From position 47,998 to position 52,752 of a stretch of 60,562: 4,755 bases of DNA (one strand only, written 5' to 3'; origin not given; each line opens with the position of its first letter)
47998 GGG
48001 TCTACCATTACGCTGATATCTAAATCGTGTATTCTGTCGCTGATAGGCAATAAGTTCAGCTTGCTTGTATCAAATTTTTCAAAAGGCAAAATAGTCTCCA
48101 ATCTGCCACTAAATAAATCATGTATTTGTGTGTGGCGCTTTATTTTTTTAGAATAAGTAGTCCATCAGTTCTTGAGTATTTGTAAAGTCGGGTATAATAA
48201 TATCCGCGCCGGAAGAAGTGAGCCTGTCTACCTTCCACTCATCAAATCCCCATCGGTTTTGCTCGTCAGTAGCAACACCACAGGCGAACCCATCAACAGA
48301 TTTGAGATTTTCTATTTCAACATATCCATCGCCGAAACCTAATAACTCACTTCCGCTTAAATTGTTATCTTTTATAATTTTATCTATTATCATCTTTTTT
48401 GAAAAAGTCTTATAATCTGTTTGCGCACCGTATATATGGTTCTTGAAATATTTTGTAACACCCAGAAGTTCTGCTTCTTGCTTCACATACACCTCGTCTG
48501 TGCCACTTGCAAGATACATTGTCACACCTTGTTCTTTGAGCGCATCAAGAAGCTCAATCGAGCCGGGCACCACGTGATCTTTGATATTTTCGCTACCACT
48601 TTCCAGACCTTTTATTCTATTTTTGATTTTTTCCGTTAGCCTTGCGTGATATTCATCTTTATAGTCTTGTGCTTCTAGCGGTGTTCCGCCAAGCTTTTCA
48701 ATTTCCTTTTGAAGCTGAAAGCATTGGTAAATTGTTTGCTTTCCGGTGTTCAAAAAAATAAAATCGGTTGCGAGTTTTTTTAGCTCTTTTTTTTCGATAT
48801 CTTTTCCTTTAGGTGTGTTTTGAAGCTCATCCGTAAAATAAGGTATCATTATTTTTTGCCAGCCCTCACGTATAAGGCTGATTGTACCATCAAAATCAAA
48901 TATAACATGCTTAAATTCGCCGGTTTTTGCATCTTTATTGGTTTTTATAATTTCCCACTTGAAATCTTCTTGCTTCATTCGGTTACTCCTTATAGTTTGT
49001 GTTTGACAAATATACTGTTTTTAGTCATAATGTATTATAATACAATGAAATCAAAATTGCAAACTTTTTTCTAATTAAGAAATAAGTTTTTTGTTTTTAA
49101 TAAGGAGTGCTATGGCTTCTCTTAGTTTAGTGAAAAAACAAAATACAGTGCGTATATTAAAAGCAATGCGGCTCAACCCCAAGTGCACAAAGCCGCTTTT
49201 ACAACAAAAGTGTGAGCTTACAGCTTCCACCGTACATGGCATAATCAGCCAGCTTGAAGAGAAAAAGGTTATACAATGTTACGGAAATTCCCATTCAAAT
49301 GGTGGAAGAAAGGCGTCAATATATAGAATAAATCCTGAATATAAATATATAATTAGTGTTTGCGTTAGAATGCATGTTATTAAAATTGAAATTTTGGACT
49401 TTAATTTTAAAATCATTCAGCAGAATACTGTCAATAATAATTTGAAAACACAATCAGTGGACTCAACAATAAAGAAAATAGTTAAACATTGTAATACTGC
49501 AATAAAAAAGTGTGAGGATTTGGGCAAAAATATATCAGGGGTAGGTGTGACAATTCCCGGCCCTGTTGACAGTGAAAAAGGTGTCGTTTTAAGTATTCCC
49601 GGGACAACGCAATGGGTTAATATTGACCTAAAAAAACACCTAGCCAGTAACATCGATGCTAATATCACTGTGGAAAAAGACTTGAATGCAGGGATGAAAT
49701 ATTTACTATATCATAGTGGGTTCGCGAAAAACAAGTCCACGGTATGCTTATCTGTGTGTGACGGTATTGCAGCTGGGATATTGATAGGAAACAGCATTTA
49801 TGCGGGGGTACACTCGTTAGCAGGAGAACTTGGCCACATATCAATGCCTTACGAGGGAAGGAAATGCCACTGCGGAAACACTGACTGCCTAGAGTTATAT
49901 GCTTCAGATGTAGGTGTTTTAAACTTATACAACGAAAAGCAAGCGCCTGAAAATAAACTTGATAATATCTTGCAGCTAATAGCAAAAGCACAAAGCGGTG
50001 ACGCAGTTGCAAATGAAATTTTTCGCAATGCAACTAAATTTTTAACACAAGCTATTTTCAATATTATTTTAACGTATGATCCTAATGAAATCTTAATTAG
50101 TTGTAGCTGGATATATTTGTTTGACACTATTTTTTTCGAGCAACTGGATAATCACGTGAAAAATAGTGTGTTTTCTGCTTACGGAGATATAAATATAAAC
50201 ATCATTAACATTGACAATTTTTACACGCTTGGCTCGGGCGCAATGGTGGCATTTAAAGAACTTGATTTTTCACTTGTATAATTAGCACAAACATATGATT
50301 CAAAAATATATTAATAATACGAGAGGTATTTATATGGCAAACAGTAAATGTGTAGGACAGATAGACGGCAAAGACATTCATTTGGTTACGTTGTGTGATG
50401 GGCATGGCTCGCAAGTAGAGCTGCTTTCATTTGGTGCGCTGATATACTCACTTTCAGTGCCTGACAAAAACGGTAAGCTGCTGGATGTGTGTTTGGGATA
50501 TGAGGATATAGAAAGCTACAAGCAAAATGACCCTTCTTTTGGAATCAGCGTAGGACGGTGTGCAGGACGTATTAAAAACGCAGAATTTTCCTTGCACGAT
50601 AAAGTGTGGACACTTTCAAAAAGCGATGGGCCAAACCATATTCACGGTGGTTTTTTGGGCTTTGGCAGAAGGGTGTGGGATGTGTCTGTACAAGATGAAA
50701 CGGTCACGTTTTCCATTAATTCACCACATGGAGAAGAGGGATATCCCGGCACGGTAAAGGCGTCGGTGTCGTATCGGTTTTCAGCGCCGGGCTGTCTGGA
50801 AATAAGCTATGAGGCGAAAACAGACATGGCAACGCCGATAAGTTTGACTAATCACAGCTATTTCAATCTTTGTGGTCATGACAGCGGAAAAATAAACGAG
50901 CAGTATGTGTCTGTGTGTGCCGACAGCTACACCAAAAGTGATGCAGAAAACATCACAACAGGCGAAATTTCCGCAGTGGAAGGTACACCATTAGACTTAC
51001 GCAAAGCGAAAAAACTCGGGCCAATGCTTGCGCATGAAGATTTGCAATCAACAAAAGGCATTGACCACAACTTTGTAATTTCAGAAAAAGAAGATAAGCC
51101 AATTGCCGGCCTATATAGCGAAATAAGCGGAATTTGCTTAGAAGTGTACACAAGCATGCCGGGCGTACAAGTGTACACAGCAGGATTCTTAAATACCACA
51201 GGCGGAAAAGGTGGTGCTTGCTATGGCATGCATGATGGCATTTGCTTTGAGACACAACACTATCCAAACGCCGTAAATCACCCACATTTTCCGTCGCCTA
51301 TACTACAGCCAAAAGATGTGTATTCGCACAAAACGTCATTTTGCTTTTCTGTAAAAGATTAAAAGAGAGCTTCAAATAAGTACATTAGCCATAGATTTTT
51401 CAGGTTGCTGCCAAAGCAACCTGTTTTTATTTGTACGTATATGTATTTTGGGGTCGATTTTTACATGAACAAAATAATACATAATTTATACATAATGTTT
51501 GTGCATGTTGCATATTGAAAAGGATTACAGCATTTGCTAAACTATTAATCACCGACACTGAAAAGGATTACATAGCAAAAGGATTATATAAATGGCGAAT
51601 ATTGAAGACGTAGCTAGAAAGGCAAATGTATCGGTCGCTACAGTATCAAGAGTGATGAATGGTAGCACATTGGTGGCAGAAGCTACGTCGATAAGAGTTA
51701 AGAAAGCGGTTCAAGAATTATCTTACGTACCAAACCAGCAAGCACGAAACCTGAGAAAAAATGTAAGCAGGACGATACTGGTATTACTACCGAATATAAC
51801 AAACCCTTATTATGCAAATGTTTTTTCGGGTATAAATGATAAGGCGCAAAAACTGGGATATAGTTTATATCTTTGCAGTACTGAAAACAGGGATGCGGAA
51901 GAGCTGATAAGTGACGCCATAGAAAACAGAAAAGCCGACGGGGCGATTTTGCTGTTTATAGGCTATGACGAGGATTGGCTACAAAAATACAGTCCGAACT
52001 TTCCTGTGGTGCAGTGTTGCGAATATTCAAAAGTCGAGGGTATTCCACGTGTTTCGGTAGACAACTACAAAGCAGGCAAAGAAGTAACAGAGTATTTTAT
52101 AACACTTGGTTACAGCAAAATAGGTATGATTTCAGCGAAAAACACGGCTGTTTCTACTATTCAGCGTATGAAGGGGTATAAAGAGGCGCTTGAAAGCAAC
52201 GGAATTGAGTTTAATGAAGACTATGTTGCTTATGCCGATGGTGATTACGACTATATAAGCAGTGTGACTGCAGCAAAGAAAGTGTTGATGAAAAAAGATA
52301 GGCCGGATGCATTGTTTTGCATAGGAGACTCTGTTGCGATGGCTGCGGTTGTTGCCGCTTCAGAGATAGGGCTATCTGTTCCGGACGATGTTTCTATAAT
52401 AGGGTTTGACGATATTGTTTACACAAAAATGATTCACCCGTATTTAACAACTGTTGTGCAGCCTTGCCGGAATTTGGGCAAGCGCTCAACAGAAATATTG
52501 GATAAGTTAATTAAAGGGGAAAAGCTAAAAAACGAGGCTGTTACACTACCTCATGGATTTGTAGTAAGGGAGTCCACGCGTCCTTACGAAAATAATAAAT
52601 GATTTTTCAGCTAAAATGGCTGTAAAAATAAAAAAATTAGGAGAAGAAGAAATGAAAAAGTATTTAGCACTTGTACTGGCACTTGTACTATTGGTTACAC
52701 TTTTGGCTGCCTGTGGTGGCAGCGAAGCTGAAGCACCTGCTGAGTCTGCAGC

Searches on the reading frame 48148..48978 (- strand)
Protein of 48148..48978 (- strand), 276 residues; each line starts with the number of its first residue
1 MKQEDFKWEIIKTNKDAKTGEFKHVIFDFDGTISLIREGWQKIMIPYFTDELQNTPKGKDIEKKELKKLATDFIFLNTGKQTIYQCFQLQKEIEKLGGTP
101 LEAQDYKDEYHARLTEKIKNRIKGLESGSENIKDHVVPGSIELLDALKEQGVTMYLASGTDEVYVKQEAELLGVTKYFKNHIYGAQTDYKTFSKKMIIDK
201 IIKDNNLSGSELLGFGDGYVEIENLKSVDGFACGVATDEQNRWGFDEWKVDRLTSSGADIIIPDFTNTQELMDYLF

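Call 61: search_protein_families(library=pfam, proteins=[window:48148-48978:-], max_evalue=0.000001)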
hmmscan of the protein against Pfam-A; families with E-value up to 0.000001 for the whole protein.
window:48148-48978:- (276 aa): 2 families
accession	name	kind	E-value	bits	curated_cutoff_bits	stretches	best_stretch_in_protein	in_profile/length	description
PF00702.32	Hydrolase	-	7.5e-15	56.3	26.4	1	23-228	2-190/191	haloacid dehalogenase-like hydrolase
PF13419.12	HAD_2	-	1.2e-09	38.9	23.8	1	25-223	1-166/178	Haloacid dehalogenase-like hydrolase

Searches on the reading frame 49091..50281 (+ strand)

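Call 61: search_protein_families(library=pfam, proteins=[window:49091-50281:+], max_evalue=0.000001)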
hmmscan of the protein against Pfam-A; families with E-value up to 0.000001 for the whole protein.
window:49091-50281:+ (396 aa): 1 family
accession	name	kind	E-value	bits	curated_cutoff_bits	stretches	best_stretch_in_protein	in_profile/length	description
PF00480.26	ROK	-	1.5e-39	136.7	22.9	1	96-364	10-266/294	ROK family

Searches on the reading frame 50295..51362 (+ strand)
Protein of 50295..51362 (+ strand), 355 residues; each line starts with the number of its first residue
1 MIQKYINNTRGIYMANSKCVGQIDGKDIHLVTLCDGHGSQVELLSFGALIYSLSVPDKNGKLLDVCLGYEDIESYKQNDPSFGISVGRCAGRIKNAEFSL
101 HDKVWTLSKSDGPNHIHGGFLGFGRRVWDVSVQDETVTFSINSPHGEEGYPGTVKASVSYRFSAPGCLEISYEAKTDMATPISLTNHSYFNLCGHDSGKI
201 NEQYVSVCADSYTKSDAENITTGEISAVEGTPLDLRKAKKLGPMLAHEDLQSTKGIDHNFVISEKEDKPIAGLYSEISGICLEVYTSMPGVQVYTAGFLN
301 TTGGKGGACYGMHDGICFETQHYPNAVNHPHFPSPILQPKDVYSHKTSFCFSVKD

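Call 61: search_protein_families(library=pfam, proteins=[window:50295-51362:+], max_evalue=0.000001)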
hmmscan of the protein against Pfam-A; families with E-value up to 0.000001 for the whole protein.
window:50295-51362:+ (355 aa): 1 family
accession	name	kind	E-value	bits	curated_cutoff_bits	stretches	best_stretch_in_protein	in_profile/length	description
PF01263.26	Aldose_epim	-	9.9e-81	271.8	27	1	30-349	2-298/299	Aldose 1-epimerase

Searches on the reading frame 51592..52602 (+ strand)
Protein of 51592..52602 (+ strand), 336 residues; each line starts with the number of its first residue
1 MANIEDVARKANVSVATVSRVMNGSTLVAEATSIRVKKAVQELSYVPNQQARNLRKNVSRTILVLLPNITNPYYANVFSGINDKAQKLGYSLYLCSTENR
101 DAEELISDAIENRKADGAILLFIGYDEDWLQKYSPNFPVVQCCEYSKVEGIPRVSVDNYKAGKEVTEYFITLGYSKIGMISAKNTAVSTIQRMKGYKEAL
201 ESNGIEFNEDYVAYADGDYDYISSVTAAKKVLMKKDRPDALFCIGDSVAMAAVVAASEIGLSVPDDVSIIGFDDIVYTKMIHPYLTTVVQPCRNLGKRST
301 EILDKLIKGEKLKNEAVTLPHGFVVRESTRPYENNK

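Call 61: search_protein_families(library=pfam, proteins=[window:51592-52602:+], max_evalue=0.000001)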
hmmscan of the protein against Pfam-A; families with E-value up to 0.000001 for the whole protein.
window:51592-52602:+ (336 aa): 4 families
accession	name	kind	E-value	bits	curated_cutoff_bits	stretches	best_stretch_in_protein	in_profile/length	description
PF13377.12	Peripla_BP_3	-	6.8e-31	108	26.5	1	167-329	2-167/167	Periplasmic binding protein-like domain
PF00532.27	Peripla_BP_1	-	2.1e-30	106.6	22.2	1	60-322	2-276/281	Periplasmic binding proteins and sugar binding domain of LacI family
PF00356.27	LacI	-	2.1e-17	63.1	27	1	4-48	2-46/46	Bacterial regulatory proteins, lacI family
PF13407.12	Peripla_BP_4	-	1.4e-14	54.8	35.1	1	62-311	1-258/258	Periplasmic binding protein domain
